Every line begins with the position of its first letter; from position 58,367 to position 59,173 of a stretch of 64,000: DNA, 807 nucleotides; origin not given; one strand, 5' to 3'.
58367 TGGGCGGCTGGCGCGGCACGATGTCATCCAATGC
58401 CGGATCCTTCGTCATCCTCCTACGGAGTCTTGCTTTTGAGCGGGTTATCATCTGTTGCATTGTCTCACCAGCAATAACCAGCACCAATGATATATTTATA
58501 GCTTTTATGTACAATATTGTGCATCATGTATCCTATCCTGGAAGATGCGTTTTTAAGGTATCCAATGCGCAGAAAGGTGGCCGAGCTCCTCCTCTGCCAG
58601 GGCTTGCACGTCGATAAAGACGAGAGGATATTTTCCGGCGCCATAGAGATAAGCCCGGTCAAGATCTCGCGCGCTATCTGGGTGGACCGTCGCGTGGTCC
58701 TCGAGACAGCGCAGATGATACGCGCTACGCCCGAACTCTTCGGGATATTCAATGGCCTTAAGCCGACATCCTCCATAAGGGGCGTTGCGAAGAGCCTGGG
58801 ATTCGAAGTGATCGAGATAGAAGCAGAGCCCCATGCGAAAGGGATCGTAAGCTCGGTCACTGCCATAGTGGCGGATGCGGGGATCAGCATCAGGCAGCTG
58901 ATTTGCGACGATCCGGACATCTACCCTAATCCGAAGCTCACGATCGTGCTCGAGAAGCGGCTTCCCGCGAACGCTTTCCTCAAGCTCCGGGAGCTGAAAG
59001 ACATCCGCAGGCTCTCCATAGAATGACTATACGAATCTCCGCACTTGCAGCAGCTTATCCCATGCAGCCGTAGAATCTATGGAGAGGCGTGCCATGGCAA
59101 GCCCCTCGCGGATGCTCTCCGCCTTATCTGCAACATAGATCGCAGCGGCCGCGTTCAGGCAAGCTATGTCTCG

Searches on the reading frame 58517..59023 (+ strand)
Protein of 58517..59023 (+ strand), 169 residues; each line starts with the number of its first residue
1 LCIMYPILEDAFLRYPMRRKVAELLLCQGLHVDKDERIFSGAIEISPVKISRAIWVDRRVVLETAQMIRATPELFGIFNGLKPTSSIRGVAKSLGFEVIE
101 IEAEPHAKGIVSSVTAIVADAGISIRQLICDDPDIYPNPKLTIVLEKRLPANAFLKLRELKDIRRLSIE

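Call 9: search_protein_families(library=pfam, proteins=[window:58517-59023:+], max_evalue=0.01)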
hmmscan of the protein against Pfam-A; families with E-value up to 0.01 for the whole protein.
window:58517-59023:+ (169 aa): 1 family
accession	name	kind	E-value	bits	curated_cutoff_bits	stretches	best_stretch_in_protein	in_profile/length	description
PF01842.31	ACT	-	0.0078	16.4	27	0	99-128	3-31/66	ACT domain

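Call 10: search_protein_families(library=padloc, proteins=[window:58517-59023:+], max_evalue=0.01)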
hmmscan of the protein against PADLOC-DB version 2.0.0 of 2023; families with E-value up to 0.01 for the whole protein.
window:58517-59023:+ (169 aa): 0 families

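Call 11: search_protein_families(library=ncbifam, proteins=[window:58517-59023:+], max_evalue=0.01)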
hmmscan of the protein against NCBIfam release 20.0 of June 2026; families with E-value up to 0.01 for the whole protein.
window:58517-59023:+ (169 aa): 1 family
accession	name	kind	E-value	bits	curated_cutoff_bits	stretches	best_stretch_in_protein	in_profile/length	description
NF053754.1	TrpY_fam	subfamily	3e-48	164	180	1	8-165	4-162/163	TrpY family transcription regulator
